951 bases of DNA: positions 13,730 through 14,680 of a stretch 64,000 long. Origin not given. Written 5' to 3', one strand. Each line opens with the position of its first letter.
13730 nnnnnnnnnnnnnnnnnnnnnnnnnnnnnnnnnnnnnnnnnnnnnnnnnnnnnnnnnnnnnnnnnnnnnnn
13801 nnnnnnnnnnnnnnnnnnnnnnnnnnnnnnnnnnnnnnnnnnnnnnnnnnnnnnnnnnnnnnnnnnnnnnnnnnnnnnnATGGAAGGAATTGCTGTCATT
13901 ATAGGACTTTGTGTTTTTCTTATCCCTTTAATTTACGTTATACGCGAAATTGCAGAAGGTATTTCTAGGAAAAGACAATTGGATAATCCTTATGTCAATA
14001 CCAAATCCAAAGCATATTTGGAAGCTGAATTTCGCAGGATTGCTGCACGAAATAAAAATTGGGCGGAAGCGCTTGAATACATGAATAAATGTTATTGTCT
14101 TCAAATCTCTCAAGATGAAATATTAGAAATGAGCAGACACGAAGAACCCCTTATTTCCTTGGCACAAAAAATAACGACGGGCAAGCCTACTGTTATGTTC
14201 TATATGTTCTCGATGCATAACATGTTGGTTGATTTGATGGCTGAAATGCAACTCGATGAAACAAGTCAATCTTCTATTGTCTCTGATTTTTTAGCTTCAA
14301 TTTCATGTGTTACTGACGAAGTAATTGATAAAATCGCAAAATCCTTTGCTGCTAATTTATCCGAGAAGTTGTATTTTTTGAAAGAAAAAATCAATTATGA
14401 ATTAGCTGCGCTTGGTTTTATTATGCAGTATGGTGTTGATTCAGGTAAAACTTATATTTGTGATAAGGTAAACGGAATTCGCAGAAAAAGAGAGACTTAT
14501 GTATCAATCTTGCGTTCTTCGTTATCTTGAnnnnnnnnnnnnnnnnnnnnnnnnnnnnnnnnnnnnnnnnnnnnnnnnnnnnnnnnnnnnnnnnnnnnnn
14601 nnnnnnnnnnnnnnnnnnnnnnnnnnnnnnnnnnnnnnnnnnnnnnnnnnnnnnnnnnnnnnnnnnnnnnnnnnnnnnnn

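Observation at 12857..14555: AT-rich two-gene cassette integrated into the 3' end of truA, with perfect 15-bp direct repeats and the displaced ancestral truA terminus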

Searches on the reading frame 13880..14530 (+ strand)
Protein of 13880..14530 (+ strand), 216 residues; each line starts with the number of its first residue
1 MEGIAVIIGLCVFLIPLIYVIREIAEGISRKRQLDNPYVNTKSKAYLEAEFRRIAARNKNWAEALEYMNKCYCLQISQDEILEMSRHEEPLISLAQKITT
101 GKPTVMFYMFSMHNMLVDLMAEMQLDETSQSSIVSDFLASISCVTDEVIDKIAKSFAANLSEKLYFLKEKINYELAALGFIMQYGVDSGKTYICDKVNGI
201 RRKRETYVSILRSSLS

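Call 6: search_protein_families(library=pfam, proteins=[window:13880-14530:+], max_evalue=0.1)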
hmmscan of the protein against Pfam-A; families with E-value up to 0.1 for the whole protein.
window:13880-14530:+ (216 aa): 1 family
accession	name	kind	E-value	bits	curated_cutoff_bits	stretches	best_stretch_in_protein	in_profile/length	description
PF03094.20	Mlo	-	0.0021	16.9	24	1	125-181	4-62/483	Mlo family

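Call 7: search_protein_families(library=padloc, proteins=[window:13880-14530:+], max_evalue=1)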
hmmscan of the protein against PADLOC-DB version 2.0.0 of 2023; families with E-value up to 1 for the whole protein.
window:13880-14530:+ (216 aa): 0 families

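Call 8: search_protein_families(library=phrogs, proteins=[window:13880-14530:+], max_evalue=1)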
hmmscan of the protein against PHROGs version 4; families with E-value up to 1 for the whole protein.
window:13880-14530:+ (216 aa): 2 families
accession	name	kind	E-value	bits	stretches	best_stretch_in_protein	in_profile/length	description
phrog_26573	-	unknown function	0.069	14.7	0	100-117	25-42/74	-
phrog_35241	-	unknown function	0.12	13.6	1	21-48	15-42/64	-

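Call 16: find_homologous_proteins(query=window:13880-14530:+, max_evalue=0.001)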
Query window:13880-14530:+ (216 aa): 1 proteins with E <= 0.001 among 253 candidates.
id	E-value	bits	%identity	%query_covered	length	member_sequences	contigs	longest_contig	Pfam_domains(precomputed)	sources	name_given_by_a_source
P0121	2.4e-135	466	100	100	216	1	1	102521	-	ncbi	-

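Call 30: search_dna_similar(query=window:13880-14530:+, collection=phages, mode=protein, max_evalue=1, max_rows=15)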
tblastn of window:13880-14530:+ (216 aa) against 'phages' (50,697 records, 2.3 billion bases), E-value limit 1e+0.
No match.

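Call 33: find_encoding_contigs(protein=P0121, flank=10000, max_places=5)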
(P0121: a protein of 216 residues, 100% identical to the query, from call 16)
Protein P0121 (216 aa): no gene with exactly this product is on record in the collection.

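Call 40: predict_structure(protein=window:13880-14530:+)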
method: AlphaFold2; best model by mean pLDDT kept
length: 216 residues; sequences in the alignment: 1
mean_pLDDT: 50.2   pTM: 0.32
mean pLDDT of the five models: 50.2, 45.2, 44.8, 41.7, 37.2
residues with pLDDT >= 90: 0; 70-90: 6; 50-70: 113; < 50: 97
segments of 3 or more residues with pLDDT < 50: 20-40, 88-109, 139-166, 184-186, 188-190, 210-216
pLDDT, mean of each block of 10 residues (from residue 1): 67 59 38 38 53 57 58 53 54 44 44 54 58 51 41 39 48 51 46 52 52 44
secondary structure, 60 per line:
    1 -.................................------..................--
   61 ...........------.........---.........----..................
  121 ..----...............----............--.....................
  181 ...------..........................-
elements in order: H2-34 H41-58 H61-71 H78-86 H90-98 H103-122 H127-141 H146-157 H160-183 H190-215

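Call 42: search_protein_representatives(protein=window:13880-14530:+)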
Query: 216 residues. Proteins with E-value up to 0.001 (for the whole library): 41; up to 1e-10: 21; up to 1e-30: 2. The best 41 are listed.
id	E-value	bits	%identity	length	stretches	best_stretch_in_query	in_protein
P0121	7.5e-136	466.2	100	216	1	1-216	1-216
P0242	5.5e-32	127.4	47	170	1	64-204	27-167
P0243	2.9e-28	115.2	41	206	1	34-205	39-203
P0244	1.9e-27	112.6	47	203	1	80-205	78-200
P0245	1.4e-19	86.9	33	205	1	7-204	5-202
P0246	9.1e-19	84.2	37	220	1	66-204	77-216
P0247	3.8e-17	79.0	35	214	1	59-204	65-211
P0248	9.4e-17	77.7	38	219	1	66-204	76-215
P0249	2.4e-16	76.3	33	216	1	11-205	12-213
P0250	1.5e-15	73.7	33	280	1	64-204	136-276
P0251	1.9e-15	73.4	35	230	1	41-202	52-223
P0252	2.0e-15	73.3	39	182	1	83-204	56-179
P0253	4.0e-15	72.3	39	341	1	87-204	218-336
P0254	1.2e-14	70.8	37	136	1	74-204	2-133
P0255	1.4e-14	70.5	30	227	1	42-204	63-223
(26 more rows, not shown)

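Call 44: find_encoding_contigs(protein=P0243, flank=8000, max_places=4)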
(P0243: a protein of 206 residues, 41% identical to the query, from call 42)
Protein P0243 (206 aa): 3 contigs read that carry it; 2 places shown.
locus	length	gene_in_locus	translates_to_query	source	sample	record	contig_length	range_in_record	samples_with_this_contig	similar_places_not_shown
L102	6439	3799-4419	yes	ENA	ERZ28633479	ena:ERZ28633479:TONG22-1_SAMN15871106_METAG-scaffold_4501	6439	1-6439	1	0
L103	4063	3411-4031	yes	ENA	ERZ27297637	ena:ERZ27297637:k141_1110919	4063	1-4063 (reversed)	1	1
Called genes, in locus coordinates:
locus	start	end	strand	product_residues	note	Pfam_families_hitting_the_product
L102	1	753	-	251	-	?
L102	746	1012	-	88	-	-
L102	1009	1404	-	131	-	-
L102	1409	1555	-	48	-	-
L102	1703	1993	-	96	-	-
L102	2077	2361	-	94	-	-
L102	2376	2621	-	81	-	-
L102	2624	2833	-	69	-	PF13560:HTH_31 (weak), PF13443:HTH_26 (weak), PF01381:HTH_3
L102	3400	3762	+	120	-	PF13443:HTH_26 (weak)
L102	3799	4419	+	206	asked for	-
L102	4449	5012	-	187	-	PF06114:Peptidase_M78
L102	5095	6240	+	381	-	PF14659:Phage_int_SAM_3, PF00589:Phage_integrase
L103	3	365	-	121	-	?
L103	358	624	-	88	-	-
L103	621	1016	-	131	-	-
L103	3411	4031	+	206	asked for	-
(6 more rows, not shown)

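Call 48: find_encoding_contigs(protein=P0245, flank=8000, max_places=4)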
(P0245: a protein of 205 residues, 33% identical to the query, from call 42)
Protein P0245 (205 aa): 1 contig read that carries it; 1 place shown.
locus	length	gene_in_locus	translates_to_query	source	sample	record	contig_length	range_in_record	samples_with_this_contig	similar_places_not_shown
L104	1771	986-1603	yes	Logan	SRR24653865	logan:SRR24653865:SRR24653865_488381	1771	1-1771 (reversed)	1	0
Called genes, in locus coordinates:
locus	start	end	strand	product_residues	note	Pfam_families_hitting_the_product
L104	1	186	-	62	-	?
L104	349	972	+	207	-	PF01381:HTH_3, PF12844:HTH_19, PF13443:HTH_26, PF13560:HTH_31, PF00717:Peptidase_S24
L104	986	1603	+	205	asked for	-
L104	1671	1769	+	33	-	?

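Call 58: find_related_loci(query=A2, collection=metagenome_contigs, flank=8000)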
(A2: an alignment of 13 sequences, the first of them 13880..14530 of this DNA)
Query A2 (216 aa) in metagenome_contigs; peptide patterns used: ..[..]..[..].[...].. (x = any residue, [..] = any of these).
25 stretches matched a pattern, but none encodes a relative of the query by tblastn (E <= 1e-3).

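Call 59: find_related_loci(query=A2, collection=viral_contigs, flank=10000)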
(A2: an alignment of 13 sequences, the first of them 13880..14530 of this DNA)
Query A2 (216 aa) in viral_contigs; peptide patterns used: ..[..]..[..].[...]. (x = any residue, [..] = any of these).
22 stretches matched a pattern, but none encodes a relative of the query by tblastn (E <= 1e-3).

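Call 60: search_protein_families(library=ncbifam, proteins=[window:13880-14530:+], max_evalue=0.1)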
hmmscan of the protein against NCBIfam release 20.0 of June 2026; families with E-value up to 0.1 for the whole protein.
window:13880-14530:+ (216 aa): 1 family
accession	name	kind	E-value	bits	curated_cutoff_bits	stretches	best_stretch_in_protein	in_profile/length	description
NF004569.0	PRK05906.1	equivalog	0.034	13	439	1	14-115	153-252/454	lipid A biosynthesis lauroyl acyltransferase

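Call 83: find_encoding_contigs(protein=P0244, flank=8000, max_places=4)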
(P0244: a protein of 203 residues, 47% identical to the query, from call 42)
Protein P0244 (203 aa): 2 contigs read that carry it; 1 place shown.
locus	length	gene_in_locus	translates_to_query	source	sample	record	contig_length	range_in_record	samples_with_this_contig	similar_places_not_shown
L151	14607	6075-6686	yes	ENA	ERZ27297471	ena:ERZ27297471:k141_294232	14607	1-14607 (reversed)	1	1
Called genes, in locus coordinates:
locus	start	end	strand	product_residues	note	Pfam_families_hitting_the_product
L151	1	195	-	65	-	?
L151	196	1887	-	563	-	PF14284:PcfJ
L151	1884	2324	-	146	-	-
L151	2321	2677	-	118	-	-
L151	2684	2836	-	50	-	-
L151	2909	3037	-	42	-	-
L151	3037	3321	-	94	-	-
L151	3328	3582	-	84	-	-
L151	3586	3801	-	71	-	PF01381:HTH_3, PF13443:HTH_26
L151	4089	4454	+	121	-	-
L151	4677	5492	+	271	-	-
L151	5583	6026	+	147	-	-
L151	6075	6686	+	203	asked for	-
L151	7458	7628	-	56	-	-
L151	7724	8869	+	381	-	PF14659:Phage_int_SAM_3, PF00589:Phage_integrase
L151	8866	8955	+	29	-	-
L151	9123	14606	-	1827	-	?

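Call 84: find_encoding_contigs(protein=P0242, flank=8000, max_places=4)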
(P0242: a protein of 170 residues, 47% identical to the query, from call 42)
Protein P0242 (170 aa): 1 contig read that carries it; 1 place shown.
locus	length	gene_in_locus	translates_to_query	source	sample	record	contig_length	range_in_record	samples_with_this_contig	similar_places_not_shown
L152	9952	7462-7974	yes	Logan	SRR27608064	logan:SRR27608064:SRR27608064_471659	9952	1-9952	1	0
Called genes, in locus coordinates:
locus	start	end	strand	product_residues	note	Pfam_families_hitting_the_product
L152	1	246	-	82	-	?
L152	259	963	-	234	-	-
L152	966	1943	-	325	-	PF11300:DUF3102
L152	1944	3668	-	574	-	PF14284:PcfJ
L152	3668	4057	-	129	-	-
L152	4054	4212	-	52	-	-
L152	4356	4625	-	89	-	-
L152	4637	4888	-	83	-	-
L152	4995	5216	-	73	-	PF12844:HTH_19 (faint), PF13560:HTH_31, PF01381:HTH_3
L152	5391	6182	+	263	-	PF01381:HTH_3, PF12844:HTH_19 (weak), PF13443:HTH_26 (faint), PF13560:HTH_31, PF12844:HTH_19 (weak)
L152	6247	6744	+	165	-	-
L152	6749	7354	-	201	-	PF06114:Peptidase_M78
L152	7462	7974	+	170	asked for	-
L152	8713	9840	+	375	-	PF14657:Arm-DNA-bind_4 (faint), PF14659:Phage_int_SAM_3, PF00589:Phage_integrase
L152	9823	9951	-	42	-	?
